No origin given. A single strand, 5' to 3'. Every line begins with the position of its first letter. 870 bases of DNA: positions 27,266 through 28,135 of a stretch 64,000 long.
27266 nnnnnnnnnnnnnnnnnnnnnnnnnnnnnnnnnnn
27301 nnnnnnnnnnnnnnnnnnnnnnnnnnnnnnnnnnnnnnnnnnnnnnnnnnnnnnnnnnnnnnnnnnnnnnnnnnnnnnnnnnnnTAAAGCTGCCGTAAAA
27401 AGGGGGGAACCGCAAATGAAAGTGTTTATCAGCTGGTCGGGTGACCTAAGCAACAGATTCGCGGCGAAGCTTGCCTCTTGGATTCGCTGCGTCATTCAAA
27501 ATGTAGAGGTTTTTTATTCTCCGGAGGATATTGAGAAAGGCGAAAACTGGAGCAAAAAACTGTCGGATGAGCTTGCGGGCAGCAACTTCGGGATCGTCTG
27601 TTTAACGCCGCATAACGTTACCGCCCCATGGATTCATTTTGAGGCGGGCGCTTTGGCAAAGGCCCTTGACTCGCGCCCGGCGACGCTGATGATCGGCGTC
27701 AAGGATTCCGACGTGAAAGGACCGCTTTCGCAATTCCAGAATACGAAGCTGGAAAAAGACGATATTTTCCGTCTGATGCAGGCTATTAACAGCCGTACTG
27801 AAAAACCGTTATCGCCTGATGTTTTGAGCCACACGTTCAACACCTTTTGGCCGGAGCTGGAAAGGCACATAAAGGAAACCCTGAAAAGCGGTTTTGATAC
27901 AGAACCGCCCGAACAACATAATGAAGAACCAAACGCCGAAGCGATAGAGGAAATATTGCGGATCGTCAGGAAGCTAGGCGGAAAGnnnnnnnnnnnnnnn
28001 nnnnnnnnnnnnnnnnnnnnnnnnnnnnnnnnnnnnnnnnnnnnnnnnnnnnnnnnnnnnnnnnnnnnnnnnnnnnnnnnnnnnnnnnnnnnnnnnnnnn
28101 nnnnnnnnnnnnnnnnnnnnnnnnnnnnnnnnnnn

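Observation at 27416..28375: Stand-alone TIR-domain / XRE-HTH fusion gene inserted at the end of the glycolytic operon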

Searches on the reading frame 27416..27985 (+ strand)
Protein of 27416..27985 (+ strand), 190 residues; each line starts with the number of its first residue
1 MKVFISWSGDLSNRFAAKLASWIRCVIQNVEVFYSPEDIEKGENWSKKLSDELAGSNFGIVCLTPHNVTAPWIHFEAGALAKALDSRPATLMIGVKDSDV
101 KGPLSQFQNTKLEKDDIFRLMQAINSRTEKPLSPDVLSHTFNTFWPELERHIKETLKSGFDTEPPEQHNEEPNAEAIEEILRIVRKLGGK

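Call 46: search_dna_similar(query=window:27416-27985:+, collection=phages, mode=protein, max_rows=25, max_evalue=0.00001)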
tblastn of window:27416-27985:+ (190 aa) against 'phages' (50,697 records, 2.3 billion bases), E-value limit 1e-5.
Records with a match: 4; places in all: 4; records where one place covers at least 80% of the query: 4.
Best place of each record, by identity: <60% 4.
By first word of the organism name: Escherichia 2; Enterobacteria 2.
By host as written in the record: - 2; Escherichia coli 2.
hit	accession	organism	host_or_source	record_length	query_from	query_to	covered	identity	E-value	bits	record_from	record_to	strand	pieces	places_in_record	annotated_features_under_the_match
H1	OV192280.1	Escherichia phage P2_AC1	-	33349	1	152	80%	46.1%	2e-35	136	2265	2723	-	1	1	hypothetical protein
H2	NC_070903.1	Escherichia phage P2_AC1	-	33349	1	152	80%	46.1%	2e-35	136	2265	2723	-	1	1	hypothetical protein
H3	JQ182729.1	Enterobacteria phage mEp390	Escherichia coli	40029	1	159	84%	39.1%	3e-32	127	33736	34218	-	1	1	hypothetical protein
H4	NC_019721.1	Enterobacteria phage mEp390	Escherichia coli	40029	1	159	84%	39.1%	3e-32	127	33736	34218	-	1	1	hypothetical protein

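Call 47: search_dna_similar(query=window:27416-27985:+, collection=plasmids, mode=protein, max_rows=25, max_evalue=0.00001)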
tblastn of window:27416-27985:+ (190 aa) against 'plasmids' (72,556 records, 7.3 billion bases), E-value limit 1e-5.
Records with a match: 11; places in all: 12; records where one place covers at least 80% of the query: 9.
Best place of each record, by identity: <60% 11.
By first word of the organism name: Enterococcus 3; Gloeothece 2; Serratia 1; Tritonibacter 1; Escherichia 1; Acidithiobacillus 1; Deinococcus 1; Rhizobium 1.
By predicted mobility (MOB-suite, as given by PLSDB): non-mobilizable 8; conjugative 2; mobilizable 1.
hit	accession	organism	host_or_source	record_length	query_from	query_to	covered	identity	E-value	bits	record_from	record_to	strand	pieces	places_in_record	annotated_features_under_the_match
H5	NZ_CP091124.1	Serratia marcescens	Canis lupus familiaris,pure bacterial ...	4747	1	156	82%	44.9%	3e-38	145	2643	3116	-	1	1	TIR domain-containing protein | replication initiation protein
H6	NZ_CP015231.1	Tritonibacter mobilis F1926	cell culture,seawater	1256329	1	168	88%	40.2%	8e-35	136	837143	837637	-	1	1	record has no annotation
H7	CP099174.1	Escherichia coli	culture,Pooled soil sample collected ...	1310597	1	168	88%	40.0%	9e-33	130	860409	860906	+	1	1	toll/interleukin-1 receptor domain-containing protein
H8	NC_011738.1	Gloeothece citriformis PCC 7424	-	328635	1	158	83%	42.4%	2e-37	144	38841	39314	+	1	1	toll/interleukin-1 receptor domain-containing protein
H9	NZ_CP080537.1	Acidithiobacillus ferriphilus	-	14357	1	156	82%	42.7%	1e-37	144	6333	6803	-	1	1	TIR domain-containing protein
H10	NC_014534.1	Gloeothece verrucosa PCC 7822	fresh water in rice field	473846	1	168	88%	38.4%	8e-31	124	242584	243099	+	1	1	toll/interleukin-1 receptor domain-containing protein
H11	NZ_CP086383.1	Deinococcus radiophilus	Harpadon nehereus,cell culture,2 Mrad ...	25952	1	128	67%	44.6%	2e-26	112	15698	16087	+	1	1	toll/interleukin-1 receptor domain-containing protein | DNA methyltransferase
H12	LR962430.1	Enterococcus faecalis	-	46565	1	154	81%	32.7%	8e-18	87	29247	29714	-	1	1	record has no annotation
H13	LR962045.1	Enterococcus faecalis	-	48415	1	154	81%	32.1%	4e-17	86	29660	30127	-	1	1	record has no annotation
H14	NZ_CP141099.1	Enterococcus faecalis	Homo sapiens,Infected Human Urine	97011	1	154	81%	32.1%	4e-17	86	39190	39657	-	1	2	hypothetical protein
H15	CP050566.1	Rhizobium leguminosarum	Lathyrus sativus,cell culture,root ...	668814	2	115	60%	33.6%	2e-9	63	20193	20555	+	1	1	hypothetical protein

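Call 48: get_annotated_region(hit=H2, flank=3500)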
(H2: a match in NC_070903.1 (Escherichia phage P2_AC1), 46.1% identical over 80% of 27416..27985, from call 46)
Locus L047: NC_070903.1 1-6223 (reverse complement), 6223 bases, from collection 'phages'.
description: Escherichia phage P2_AC1 genome assembly, chromosome: 1.
organism: Escherichia phage P2_AC1 (NCBI taxid 2881011)
taxonomy: Viruses; Duplodnaviria; Heunggongvirae; Uroviricota; Caudoviricetes; Peduoviridae; Peduovirus
host: -; source: -; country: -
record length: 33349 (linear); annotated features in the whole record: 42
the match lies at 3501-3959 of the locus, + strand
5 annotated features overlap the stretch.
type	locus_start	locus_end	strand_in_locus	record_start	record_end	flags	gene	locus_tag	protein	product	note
CDS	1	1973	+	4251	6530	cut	-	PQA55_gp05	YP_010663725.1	hypothetical protein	label:P2AC1_00005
CDS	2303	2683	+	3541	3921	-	-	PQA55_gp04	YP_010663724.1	hypothetical protein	label:P2AC1_00004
CDS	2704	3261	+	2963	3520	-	-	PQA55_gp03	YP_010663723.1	hypothetical protein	label:P2AC1_00003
CDS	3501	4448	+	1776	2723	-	-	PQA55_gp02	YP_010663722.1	hypothetical protein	label:P2AC1_00002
CDS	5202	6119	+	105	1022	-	-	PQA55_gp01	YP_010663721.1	hypothetical protein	label:P2AC1_00001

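Call 49: get_annotated_region(hit=H4, flank=3000)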
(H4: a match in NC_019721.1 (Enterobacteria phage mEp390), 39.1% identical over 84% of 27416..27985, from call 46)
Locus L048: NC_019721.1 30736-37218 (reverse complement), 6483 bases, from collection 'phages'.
description: Enterobacterial phage mEp390, complete genome.
organism: Enterobacteria phage mEp390 (NCBI taxid 1147158)
taxonomy: Viruses; Duplodnaviria; Heunggongvirae; Uroviricota; Caudoviricetes; Hendrixvirinae
host: Escherichia coli; source: -; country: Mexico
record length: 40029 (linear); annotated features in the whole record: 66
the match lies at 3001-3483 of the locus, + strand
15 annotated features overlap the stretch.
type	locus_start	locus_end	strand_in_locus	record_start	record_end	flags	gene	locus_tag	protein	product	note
CDS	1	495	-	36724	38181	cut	-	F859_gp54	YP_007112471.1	glycosyltransferase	similar to YP_003612189 hypothetical protein ECL_01682 [Enterobacter cloacae subsp. cloacae ATCC 13047]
CDS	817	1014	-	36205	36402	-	-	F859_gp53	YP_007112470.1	hypothetical protein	similar to EGM63543.1 hypothetical protein SFJ1713_0241 [Shigella flexneri J1713] & NP_046952.1 gp56 [Enterobacteria ...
CDS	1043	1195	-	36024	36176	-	-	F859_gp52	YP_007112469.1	Rz-like spanin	similar to YP_003612188.1 hypothetical protein ECL_01681 [Enterobacter cloacae subsp. cloacae ATCC 13047] & CAJ28449.1 ...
CDS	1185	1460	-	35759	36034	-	-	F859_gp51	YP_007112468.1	Rz-like spanin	similar to YP_003612187 hypothetical protein ECL_01680 [Enterobacter cloacae subsp. cloac ae ATCC 13047]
CDS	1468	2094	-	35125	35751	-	-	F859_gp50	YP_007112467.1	endolysin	lyzosyme; similar to NP_848233.1 endolysin [Enterobacteria phage epsilon15] & YP_001587254.1 hypothetical protein ...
CDS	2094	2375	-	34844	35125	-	-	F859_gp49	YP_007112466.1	holin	similar to NP_455519.1 prophage membrane protein [Salmonella enterica subsp. enterica serovar Typhi str. CT18] & ...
CDS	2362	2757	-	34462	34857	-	-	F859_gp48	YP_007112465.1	holin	similar to YP_002918943.1 putative prophage membrane protein [Klebsiella pneumoniae subsp. pneumoniae NTUH-K2044] & ...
CDS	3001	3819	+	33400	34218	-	-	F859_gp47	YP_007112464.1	hypothetical protein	similar to YP_004188586.1 hypothetical protein VVM_02654 [Vibrio vulnificus MO6-24/O]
regulatory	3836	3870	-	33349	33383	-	-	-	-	terminator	rho-independent terminator, found using MFOLD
regulatory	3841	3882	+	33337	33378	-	-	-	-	terminator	rho-independent terminator, found using MFOLD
CDS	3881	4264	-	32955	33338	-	-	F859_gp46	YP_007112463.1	anti-termination protein Q-like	similar to ZP_07505079 putative antitermination protein Q from phage origin [Escherichia coli M605]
CDS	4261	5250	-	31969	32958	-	-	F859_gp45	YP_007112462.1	HNH endonuclease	similar to NP_599077 hypothetical protein SfVp45 [Enterobacteria phage SfV]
CDS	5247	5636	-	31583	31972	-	-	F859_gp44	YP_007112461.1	RusA family crossover junction endodeoxyribonuclease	similar to ZP_04561613 holliday-junction resolvase [Citrobacter sp. 30_2]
CDS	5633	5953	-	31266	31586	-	-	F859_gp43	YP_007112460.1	transcriptional repressor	similar to NP_599074 hypothetical protein SfVp42 [Enterobacteria phage SfV]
CDS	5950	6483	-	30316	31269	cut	-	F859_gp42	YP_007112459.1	conserved C-terminal domain-containing protein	similar to ZP_03804041 hypothetical protein PROPEN_02417 [Proteus penneri ATCC 35198]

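Call 50: get_annotated_region(hit=H5, flank=2500)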
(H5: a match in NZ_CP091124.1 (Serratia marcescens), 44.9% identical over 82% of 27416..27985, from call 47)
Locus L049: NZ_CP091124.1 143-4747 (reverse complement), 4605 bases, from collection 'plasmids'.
description: Serratia marcescens strain CM2017_569 plasmid unnamed, complete sequence
organism: Serratia marcescens (NCBI taxid 615)
taxonomy: Bacteria; Pseudomonadota; Gammaproteobacteria; Enterobacterales; Yersiniaceae; Serratia; Serratia marcescens
host: -; source: Canis lupus familiaris,pure bacterial culture,Urine collected by free catch sample; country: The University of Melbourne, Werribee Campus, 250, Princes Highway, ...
typing (MOB-suite, as given by PLSDB): mobilizable; relaxase MOBP
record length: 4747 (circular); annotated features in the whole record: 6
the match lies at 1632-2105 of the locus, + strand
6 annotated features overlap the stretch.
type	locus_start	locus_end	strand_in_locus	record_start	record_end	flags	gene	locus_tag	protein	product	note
CDS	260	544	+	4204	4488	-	nadS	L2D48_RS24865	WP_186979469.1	NadS family protein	-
CDS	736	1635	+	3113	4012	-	-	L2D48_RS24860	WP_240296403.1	replication initiation protein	-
CDS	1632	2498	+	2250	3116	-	-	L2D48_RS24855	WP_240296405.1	TIR domain-containing protein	GO:0007165 - signal transduction [Evidence IEA]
CDS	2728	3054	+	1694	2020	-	-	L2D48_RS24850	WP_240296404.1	MobC family plasmid mobilization relaxosome protein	-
CDS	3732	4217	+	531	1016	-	-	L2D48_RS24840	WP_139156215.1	MbeB family mobilization protein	-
CDS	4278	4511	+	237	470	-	-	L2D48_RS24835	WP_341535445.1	MbeD family mobilization/exclusion protein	-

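Call 51: search_protein_families(library=padloc, proteins=[L047:2303-2680:+, L047:2704-3258:+, L047:3501-4445:+, L048:3001-3816:+, L049:1632-2495:+], max_evalue=0.001)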
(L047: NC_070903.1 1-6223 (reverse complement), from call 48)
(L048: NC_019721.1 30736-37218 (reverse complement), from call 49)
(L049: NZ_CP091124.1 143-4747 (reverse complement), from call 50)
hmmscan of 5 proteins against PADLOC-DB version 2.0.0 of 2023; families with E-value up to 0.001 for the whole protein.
L047:2303-2680:+ (126 aa): 1 family
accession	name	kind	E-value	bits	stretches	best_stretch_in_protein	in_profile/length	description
PDLC02978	2TM-TIR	-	6.9e-58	192.4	1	1-126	1-124/124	-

L047:2704-3258:+ (185 aa): 1 family
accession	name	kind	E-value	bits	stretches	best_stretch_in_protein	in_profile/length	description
PDLC02977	1TM-TIR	-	2.7e-75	250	1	1-184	1-183/186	-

L047:3501-4445:+ (315 aa): 2 families
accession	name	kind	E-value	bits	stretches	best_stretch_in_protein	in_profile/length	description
PDLC03016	TIR-TM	-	2.7e-118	393.1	1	1-295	1-286/293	-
PDLC05062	PDC-S66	-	0.00013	19.5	1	3-99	151-247/282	-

L048:3001-3816:+ (272 aa): 1 family
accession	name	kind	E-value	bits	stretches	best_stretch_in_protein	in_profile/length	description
PDLC03016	TIR-TM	-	1.6e-57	193.6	1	1-244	1-244/293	-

L049:1632-2495:+ (288 aa): 1 family
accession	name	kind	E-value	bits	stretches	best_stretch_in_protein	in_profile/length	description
PDLC03016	TIR-TM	-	1.6e-108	361.1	1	1-274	1-280/293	-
